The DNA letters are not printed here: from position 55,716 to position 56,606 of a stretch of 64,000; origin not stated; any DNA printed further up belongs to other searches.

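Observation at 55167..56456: Gram-negative sortase with a dedicated, atypically small LPATAG substrate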

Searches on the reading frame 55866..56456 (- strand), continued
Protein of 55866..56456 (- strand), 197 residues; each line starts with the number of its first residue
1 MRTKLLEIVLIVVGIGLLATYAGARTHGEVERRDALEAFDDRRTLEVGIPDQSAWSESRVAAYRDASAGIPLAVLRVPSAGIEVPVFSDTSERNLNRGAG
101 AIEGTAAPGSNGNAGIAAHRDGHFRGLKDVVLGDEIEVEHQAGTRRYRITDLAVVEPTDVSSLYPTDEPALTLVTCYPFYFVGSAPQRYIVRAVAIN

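Call 70: search_protein_families(library=ncbifam, proteins=[L061:543-2006:+], max_evalue=0.001)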
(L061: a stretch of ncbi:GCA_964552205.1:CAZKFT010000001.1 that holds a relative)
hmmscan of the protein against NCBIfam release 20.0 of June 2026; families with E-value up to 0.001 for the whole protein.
L061:543-2006:+ (488 aa): 39 families (the best 25 are shown)
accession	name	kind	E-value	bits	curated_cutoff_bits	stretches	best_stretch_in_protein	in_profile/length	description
NF053611.1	YiaD_Gzip_OmpA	equivalog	3.2e-52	177.2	175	2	256-357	103-203/206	YiaD family glycine zipper/OmpA-like lipoprotein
NF053612.1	anchor_PA1041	equivalog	9e-44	150.2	250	2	223-358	98-233/236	PA1041 family peptidoglycan-binding anchor lipoprotein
NF045788.1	Omp38Acinit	equivalog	2.4e-40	138.7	500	2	164-368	151-351/354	outer membrane protein Omp38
NF008071.1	PRK10808.1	equivalog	4.6e-40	138.1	277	1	5-356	1-333/358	porin OmpA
NF053613.1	OMP_toxin_LptF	equivalog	2.4e-38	132.3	400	2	256-358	142-243/256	lipotoxin F family OmpA-related lipoprotein LptF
TIGR02802.1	Pal_lipo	equivalog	1.9e-35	121.1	125.35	2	257-357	2-101/104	peptidoglycan-associated lipoprotein Pal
NF053585.1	OMP_LP_YfiB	equivalog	5e-35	120.8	128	2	257-356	58-156/163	outer membrane lipoprotein YfiB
NF007804.1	PRK10510.1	equivalog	1.3e-32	113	307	2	257-358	114-214/219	OmpA family lipoprotein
NF045787.1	OmpABordt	equivalog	1.5e-32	112.9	200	2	242-359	73-188/194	outer membrane protein OmpA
NF006541.1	PRK09038.1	equivalog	7.1e-29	101.2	283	2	259-357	145-245/253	flagellar motor protein MotD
NF033763.1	exchanger_TraB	exception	7e-28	96.9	700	2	265-358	401-495/522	outer membrane exchange protein TraB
NF053607.1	CHU_0125_OmpA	equivalog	4.3e-26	91.6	620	2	256-357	532-633/639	CHU_0125 family OmpA-like outer membrane integrity protein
NF047620.1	FlgprotMotYVib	equivalog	8.5e-26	91.2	400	2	258-356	164-262/271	flagellar protein MotY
NF006508.0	PRK08944.1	subfamily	1e-25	90.6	259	2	273-358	197-285/304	MotB family protein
TIGR03350.1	type_VI_ompA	equivalog_domain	1.1e-25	90.2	139.8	2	274-358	49-135/137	type VI secretion system protein TssL, long form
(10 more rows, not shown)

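Call 76: predict_structure(alignment_id=A4)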
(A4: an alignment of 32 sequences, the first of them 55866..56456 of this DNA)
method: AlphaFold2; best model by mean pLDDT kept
length: 197 residues; sequences in the alignment: 32
mean_pLDDT: 89.4   pTM: 0.81
mean pLDDT of the five models: 89.4, 88.9, 86.3, 85.0, 84.6
residues with pLDDT >= 90: 126; 70-90: 60; 50-70: 11; < 50: 0
segments of 3 or more residues with pLDDT < 50: none
pLDDT, mean of each block of 10 residues (from residue 1): 92 97 90 92 74 87 79 97 96 92 94 94 92 97 95 85 86 82 75 94
secondary structure, 60 per line:
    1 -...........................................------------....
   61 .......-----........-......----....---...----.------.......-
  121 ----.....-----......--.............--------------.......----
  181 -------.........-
elements in order: H2-44 H57-67 E73-77 E82-87 H92-95 E99-101 E113-119 H125-129 E135-140 E143-155 E170-176 E188-196

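Call 78: fold_search(model_id=the predicted structure, library=pdb)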
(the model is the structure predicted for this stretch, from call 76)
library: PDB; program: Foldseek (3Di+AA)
matches with E <= 10: 361; with E <= 0.001: 137
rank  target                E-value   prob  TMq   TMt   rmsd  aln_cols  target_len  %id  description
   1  4d70_A                9.4e-13  1.00  0.65  0.79   5.0       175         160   26  Structural, biophysical and biochemical analyses of a Clostridium perfringens Sortase D5 transpeptidase (released 2015-07-15)
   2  3tbe_E                1.3e-11  1.00  0.57  0.58   9.8       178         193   27  The crystal structure of the complex of Streptococcus agalactiae sortase C1 and MTSET (released 2011-10-26)
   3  3rbj_B                1.4e-11  1.00  0.57  0.59   9.4       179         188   24  Crystal Structure of the lid-mutant of Streptococcus agalactiae Sortase C1 (released 2011-09-07)
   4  3rbk_B                1.5e-11  1.00  0.54  0.57   9.7       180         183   26  The Type II Crystal Structure of Streptococcus agalactiae Sortase C1 (released 2011-09-07)
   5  3rbi_B                1.7e-11  1.00  0.57  0.58   9.6       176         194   27  The Type III Crystal Structure of Streptococcus agalactiae Sortase C1 (released 2011-09-07)
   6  3tbe_A                1.7e-11  1.00  0.57  0.57   9.9       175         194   27  The crystal structure of the complex of Streptococcus agalactiae sortase C1 and MTSET (released 2011-10-26)
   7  3tbe_B                2.0e-11  1.00  0.55  0.56   9.6       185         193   26  The crystal structure of the complex of Streptococcus agalactiae sortase C1 and MTSET (released 2011-10-26)
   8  3tbe_C                2.3e-11  1.00  0.57  0.59  10.5       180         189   26  The crystal structure of the complex of Streptococcus agalactiae sortase C1 and MTSET (released 2011-10-26)
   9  3tbe_F                2.6e-11  1.00  0.56  0.59   9.6       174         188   28  The crystal structure of the complex of Streptococcus agalactiae sortase C1 and MTSET (released 2011-10-26)
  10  3tbe_D                2.6e-11  1.00  0.56  0.58  10.0       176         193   27  The crystal structure of the complex of Streptococcus agalactiae sortase C1 and MTSET (released 2011-10-26)
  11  6bwe_B                3.1e-11  1.00  0.57  0.60   8.5       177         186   28  Sortase A from Corynebacterium diphtheriae, lid mutant (released 2017-12-27)
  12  3rbk_A                4.9e-11  1.00  0.58  0.59   9.9       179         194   27  The Type II Crystal Structure of Streptococcus agalactiae Sortase C1 (released 2011-09-07)
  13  5k9a                  5.9e-11  1.00  0.56  0.52   9.2       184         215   27  Sortase A from Corynebacterium diphtheriae (released 2016-06-15)
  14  4g1j_A                6.6e-11  1.00  0.57  0.55   9.6       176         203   27  Sortase C1 of GBS Pilus Island 1 (released 2012-12-05)
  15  2xwg_E                7.4e-11  1.00  0.57  0.63   8.6       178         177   24  Crystal structure of sortase C-1 from Actinomyces oris (formerly Actinomyces naeslundii) (released 2011-02-23)
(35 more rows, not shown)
